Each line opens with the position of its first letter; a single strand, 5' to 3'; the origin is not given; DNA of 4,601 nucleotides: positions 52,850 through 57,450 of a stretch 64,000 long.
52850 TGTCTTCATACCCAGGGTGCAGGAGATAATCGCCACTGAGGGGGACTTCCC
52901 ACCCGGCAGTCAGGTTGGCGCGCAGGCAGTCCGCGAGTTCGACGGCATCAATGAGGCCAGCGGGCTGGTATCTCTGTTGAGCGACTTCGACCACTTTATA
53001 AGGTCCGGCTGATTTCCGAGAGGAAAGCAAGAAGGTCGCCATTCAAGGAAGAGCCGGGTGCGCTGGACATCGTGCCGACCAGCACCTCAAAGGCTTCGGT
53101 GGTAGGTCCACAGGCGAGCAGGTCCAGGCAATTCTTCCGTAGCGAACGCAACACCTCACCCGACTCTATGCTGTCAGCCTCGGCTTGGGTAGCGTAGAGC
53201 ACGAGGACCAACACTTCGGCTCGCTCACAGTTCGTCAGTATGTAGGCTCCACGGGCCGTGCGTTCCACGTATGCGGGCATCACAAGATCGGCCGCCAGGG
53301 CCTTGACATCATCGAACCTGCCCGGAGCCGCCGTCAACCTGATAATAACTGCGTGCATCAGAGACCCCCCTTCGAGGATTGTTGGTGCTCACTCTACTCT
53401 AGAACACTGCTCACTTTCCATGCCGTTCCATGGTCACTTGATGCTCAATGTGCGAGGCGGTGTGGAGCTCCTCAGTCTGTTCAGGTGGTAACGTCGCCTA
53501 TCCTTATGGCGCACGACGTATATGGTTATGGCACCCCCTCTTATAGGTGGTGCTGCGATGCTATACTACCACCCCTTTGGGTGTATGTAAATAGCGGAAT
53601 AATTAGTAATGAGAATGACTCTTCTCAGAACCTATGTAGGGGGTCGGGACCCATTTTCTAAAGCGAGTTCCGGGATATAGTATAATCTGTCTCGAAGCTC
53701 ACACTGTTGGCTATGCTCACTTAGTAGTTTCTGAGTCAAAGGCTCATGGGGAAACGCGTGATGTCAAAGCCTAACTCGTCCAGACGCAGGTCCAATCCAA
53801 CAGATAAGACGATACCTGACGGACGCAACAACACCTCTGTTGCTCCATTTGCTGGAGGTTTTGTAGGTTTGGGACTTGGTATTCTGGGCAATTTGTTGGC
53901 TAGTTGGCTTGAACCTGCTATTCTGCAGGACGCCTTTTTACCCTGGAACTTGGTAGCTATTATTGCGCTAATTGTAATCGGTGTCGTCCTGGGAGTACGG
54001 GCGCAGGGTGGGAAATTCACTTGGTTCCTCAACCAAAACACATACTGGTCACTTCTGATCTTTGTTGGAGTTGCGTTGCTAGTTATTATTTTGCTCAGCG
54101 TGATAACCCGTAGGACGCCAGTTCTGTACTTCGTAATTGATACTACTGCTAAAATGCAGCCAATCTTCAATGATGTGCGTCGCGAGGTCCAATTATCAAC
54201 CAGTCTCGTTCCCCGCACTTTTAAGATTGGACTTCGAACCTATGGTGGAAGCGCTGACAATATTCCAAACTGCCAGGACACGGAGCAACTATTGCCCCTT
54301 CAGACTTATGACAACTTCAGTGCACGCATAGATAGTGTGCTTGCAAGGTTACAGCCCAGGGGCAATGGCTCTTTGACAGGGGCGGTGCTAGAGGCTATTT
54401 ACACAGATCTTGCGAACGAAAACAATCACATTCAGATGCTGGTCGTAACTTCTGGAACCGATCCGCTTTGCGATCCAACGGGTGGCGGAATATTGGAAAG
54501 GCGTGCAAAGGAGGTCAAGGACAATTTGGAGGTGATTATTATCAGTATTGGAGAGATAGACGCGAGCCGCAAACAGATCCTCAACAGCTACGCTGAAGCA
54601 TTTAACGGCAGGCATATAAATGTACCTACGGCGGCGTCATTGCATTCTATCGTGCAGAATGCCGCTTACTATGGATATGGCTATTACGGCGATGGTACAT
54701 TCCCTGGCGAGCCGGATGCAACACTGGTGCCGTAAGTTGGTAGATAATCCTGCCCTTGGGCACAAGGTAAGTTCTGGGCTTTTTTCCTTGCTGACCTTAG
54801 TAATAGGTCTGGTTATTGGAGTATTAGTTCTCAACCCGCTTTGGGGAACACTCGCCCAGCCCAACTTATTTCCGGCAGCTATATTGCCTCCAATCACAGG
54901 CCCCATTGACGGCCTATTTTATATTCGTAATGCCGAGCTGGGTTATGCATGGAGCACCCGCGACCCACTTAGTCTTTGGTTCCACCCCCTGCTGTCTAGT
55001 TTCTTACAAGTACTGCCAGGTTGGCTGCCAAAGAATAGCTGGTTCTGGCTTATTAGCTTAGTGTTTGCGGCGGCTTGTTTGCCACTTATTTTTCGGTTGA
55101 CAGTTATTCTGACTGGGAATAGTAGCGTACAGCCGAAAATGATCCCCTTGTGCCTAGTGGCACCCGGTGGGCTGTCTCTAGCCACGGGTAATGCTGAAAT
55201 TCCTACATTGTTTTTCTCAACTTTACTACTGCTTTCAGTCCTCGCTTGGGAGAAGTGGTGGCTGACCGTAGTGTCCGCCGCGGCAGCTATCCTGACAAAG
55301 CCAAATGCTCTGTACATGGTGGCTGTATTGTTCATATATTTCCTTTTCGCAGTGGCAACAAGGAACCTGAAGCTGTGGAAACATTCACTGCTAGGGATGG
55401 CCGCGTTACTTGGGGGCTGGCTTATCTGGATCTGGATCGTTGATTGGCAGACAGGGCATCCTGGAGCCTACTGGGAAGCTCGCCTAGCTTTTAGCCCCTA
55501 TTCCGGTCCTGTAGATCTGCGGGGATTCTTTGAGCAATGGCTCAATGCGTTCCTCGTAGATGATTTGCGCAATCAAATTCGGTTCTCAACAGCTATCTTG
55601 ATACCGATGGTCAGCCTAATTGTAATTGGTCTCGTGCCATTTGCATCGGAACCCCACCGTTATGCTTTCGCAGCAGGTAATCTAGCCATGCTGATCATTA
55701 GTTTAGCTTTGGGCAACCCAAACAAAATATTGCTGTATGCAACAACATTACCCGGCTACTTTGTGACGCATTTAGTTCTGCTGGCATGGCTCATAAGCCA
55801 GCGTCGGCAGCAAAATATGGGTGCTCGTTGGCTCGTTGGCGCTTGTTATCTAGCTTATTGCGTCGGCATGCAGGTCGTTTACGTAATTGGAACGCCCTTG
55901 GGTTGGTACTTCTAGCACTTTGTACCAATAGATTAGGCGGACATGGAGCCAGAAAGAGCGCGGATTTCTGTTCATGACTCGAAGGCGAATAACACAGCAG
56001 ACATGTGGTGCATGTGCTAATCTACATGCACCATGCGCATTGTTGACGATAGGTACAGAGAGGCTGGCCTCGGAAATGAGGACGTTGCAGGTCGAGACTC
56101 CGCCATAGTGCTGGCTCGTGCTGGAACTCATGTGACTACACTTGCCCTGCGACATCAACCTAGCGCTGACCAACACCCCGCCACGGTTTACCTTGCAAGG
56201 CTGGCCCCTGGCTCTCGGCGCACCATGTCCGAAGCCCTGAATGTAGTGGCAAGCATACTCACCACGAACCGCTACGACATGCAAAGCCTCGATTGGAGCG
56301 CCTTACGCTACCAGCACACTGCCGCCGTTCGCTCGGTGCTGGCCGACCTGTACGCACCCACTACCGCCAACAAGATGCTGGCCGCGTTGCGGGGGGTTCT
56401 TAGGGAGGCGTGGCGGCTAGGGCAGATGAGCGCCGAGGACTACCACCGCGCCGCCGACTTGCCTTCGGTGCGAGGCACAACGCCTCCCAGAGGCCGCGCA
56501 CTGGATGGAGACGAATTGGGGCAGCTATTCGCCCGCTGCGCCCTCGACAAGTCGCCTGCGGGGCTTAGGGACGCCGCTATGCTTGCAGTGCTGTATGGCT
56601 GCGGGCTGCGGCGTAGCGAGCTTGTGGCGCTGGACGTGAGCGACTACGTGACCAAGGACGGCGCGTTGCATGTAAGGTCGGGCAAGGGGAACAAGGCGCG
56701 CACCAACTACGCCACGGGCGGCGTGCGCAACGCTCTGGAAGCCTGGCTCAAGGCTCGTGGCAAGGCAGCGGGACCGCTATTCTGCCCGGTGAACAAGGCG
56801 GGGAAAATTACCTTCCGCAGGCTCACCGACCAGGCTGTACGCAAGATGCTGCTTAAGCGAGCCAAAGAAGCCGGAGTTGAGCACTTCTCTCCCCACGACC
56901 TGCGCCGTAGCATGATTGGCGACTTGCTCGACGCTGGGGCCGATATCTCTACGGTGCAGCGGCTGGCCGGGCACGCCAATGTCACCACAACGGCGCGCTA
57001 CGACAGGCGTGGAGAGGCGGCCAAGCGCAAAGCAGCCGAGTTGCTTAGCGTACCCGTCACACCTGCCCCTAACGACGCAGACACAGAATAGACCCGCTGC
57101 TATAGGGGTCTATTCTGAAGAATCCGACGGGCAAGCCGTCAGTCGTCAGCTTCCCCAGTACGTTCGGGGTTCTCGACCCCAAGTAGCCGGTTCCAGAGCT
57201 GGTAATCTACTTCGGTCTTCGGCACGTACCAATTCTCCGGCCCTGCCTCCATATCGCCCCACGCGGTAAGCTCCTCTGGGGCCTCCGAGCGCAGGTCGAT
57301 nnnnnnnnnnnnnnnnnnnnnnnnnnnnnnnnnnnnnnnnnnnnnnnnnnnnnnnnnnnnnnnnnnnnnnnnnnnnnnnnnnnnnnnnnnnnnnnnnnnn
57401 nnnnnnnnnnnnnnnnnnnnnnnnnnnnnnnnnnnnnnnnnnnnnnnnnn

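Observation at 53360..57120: AT-richer islet: vWA-like membrane protein + 12-TM protein + tyrosine recombinase, with structured DNA at both integrase ends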

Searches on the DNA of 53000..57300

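Call 66: search_rna_families(source=window, start=53000, end=57300, threshold=evalue, max_evalue=1)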
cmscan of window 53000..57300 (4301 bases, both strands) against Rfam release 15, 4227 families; matches with E-value up to 1: 0.
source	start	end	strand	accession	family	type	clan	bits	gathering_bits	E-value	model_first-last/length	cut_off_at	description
